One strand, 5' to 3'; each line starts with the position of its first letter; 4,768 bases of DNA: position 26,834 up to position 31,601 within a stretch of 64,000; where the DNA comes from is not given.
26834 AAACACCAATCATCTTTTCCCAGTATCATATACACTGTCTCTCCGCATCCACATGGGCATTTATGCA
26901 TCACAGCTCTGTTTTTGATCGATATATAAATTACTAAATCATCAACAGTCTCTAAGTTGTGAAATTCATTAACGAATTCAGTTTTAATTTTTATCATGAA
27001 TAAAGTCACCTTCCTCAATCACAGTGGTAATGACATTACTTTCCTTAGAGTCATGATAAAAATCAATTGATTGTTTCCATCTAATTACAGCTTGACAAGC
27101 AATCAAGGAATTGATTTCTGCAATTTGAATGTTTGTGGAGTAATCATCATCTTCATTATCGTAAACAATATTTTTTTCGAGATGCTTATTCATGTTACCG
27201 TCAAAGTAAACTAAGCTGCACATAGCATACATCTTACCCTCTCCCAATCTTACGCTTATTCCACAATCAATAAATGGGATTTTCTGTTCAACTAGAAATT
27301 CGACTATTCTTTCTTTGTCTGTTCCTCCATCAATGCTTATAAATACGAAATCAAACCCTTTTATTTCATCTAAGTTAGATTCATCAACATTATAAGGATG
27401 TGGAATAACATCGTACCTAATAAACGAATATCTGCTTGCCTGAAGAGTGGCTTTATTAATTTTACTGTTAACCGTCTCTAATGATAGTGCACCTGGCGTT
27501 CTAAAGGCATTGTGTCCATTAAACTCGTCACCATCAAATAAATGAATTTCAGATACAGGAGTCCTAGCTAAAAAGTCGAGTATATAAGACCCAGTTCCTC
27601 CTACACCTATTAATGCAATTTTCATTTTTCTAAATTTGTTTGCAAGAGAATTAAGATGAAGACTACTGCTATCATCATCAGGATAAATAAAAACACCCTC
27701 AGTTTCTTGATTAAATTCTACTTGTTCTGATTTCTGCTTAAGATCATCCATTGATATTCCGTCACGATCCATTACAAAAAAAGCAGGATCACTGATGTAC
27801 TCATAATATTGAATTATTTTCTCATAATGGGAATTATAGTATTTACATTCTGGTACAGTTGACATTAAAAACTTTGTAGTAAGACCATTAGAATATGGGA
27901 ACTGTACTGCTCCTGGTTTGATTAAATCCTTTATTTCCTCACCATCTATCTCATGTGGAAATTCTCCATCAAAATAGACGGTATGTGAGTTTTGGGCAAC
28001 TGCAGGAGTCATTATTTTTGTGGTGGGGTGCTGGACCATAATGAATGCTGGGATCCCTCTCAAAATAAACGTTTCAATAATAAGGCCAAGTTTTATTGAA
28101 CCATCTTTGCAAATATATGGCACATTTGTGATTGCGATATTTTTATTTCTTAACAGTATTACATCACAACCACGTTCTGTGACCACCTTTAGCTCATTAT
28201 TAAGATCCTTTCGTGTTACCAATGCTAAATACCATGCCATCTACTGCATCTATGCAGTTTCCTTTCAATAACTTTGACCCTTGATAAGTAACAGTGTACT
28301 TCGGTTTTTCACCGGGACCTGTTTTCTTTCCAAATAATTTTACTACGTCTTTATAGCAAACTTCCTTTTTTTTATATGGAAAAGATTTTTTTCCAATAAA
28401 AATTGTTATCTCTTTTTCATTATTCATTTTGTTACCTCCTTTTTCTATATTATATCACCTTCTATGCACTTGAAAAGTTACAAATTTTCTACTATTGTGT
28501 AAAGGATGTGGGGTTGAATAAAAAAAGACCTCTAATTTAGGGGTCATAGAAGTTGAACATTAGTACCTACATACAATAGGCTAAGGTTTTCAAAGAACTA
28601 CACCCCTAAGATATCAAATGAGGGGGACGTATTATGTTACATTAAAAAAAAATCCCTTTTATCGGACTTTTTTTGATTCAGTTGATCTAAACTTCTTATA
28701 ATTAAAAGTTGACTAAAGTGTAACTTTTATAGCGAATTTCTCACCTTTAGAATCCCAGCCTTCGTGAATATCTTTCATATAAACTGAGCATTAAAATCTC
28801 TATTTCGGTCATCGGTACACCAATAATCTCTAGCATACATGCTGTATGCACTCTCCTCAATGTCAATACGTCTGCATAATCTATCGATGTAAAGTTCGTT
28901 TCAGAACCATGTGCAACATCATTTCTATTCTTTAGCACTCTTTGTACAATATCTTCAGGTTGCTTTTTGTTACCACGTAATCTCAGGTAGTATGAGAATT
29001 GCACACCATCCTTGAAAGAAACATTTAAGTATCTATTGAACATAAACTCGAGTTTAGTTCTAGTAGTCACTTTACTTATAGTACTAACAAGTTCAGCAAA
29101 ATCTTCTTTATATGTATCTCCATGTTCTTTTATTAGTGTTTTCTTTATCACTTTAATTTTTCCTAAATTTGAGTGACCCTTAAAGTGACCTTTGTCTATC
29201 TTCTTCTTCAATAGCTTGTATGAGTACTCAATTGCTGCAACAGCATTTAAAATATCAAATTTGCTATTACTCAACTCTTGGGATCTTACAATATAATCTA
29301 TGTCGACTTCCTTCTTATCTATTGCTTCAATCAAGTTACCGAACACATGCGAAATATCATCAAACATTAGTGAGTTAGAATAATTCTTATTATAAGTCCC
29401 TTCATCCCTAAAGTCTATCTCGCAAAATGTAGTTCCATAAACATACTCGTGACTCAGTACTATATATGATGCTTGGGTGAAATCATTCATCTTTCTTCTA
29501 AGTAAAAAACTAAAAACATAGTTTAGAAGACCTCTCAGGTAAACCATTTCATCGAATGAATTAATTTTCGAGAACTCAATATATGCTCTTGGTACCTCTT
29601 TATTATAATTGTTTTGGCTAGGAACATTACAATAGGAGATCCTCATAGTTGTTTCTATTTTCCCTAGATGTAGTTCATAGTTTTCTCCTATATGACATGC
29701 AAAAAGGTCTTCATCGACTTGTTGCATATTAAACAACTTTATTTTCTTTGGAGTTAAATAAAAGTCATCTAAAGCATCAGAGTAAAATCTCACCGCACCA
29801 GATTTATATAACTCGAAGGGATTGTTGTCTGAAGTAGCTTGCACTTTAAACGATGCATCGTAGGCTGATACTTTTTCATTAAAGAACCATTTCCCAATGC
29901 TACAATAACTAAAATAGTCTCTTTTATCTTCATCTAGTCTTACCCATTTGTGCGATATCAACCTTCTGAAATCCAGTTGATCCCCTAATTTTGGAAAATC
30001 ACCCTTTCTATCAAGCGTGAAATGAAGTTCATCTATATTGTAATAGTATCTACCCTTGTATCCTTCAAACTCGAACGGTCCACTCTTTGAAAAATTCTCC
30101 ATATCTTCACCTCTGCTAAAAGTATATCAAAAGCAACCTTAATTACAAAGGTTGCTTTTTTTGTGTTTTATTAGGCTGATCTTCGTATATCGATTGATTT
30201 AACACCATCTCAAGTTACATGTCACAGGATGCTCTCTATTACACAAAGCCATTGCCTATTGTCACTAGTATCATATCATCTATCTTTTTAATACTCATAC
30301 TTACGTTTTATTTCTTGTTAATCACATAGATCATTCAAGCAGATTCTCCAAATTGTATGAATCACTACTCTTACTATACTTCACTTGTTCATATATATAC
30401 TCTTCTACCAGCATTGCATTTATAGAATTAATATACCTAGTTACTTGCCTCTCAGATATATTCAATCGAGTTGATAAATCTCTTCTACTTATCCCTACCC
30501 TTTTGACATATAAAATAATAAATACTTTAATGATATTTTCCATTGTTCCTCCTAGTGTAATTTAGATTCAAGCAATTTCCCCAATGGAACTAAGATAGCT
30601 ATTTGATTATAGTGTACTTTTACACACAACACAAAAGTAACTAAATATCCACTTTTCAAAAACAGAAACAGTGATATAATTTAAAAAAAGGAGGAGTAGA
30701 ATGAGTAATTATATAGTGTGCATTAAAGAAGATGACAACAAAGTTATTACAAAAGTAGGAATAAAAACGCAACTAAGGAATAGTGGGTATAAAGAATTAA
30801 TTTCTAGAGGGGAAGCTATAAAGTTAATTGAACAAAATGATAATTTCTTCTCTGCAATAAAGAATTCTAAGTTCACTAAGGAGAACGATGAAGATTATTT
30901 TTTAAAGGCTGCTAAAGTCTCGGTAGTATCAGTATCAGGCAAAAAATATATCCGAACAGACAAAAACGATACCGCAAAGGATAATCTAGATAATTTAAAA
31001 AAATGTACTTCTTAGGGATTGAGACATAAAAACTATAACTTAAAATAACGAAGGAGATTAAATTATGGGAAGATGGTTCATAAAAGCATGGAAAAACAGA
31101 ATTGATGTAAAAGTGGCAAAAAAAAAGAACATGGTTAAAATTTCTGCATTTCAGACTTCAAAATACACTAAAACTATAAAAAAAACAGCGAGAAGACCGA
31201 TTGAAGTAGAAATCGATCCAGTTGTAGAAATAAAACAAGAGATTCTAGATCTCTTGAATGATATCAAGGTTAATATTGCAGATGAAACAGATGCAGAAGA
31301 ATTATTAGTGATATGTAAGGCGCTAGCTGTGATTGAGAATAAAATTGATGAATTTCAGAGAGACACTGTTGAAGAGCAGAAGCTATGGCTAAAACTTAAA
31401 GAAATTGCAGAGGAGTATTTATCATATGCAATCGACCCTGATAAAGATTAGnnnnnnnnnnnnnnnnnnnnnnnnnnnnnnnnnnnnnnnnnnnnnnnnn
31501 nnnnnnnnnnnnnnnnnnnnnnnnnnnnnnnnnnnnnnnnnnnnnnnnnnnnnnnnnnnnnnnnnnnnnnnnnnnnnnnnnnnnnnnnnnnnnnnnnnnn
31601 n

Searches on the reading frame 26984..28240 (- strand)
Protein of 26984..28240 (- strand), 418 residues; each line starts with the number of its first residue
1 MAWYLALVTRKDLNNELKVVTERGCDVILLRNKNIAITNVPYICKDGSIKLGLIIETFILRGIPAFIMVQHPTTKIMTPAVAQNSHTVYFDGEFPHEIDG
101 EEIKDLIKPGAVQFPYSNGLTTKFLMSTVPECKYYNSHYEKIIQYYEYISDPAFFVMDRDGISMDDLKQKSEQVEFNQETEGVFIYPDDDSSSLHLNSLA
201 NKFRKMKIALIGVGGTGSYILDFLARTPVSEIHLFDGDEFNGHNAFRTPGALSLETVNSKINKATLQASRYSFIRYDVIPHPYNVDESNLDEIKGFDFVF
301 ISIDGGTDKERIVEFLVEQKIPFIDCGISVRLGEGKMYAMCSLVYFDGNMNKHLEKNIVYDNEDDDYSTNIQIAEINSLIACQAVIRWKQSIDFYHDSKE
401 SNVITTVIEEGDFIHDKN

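Call 10: search_protein_families(library=pfam, proteins=[window:26984-28240:-])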
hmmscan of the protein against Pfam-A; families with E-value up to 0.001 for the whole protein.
window:26984-28240:- (418 aa): 2 families
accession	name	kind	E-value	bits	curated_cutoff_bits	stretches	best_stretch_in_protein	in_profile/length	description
PF20590.3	DUF6791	-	1.6e-17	64.4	25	1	17-188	3-148/149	Domain of unknown function (DUF6791)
PF00899.27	ThiF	-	1.7e-12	47.4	28.1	1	201-338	16-153/238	ThiF family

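Call 52: search_protein_families(library=padloc, proteins=[window:26984-28240:-], max_evalue=0.001)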
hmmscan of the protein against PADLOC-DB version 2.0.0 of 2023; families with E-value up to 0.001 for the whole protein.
window:26984-28240:- (418 aa): 23 families
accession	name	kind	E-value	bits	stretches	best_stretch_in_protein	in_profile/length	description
PDLC00843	E1-E2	-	1.2e-09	35.3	1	201-321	314-433/575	E1-E2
PDLC00839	E1-E2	-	1.3e-09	34.9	1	198-358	363-523/602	E1-E2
PDLC00830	E1-E2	-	2.5e-08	30.7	1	201-310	306-413/551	E1-E2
PDLC00837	E1-E2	-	3.3e-08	30.8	1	201-320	321-445/593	E1-E2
PDLC00848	E1-E2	-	1.2e-07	28.4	1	199-260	368-427/607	E1-E2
PDLC00844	E1-E2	-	5.4e-07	26.6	1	198-246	269-317/489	E1-E2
PDLC00834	E1-E2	-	5.8e-07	26.4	1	179-324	278-424/564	E1-E2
PDLC00849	E1-E2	-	9.6e-07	25.8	1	204-261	332-387/582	E1-E2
PDLC00856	E1-E2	-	4.5e-06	23.4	1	201-247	318-364/573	E1-E2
PDLC00855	E1-E2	-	6.2e-06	23.5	1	194-247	291-344/579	E1-E2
PDLC00846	E1-E2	-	7.4e-06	22.8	1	165-264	279-374/587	E1-E2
PDLC00836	E1-E2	-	7.9e-06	22.7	1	200-249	336-385/602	E1-E2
PDLC00831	E1-E2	-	1.9e-05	21.7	1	197-257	310-368/578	E1-E2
PDLC00832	E1-E2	-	4.6e-05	19.8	1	194-245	327-378/588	E1-E2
PDLC00825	E1-E2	-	5.1e-05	20.3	1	204-261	306-364/568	E1-E2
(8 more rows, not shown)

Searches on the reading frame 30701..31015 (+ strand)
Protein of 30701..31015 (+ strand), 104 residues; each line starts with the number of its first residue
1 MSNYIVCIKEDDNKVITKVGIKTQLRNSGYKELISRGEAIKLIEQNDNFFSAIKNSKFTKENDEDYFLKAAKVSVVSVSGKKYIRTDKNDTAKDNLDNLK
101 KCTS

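Call 53: search_protein_families(library=pfam, proteins=[window:30701-31015:+], max_evalue=0.01)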
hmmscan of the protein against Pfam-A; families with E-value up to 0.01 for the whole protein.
window:30701-31015:+ (104 aa): 1 family
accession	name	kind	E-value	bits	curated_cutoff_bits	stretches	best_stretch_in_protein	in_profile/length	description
PF13031.12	DUF3892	-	1.8e-11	44.7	22.3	1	5-99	2-70/71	Protein of unknown function (DUF3892)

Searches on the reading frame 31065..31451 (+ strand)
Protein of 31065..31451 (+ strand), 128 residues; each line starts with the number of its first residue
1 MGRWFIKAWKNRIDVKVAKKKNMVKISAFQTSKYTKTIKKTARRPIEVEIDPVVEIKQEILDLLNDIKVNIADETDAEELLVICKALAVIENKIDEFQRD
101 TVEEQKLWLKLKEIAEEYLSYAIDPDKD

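Call 53: search_protein_families(library=pfam, proteins=[window:31065-31451:+], max_evalue=0.01)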
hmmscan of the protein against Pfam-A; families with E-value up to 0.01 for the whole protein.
window:31065-31451:+ (128 aa): 1 family
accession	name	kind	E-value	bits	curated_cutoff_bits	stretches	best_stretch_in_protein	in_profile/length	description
PF21239.2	RLMM_N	-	0.002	18.6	27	1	50-89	3-42/81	Ribosomal RNA large subunit methyltransferase M, N-terminal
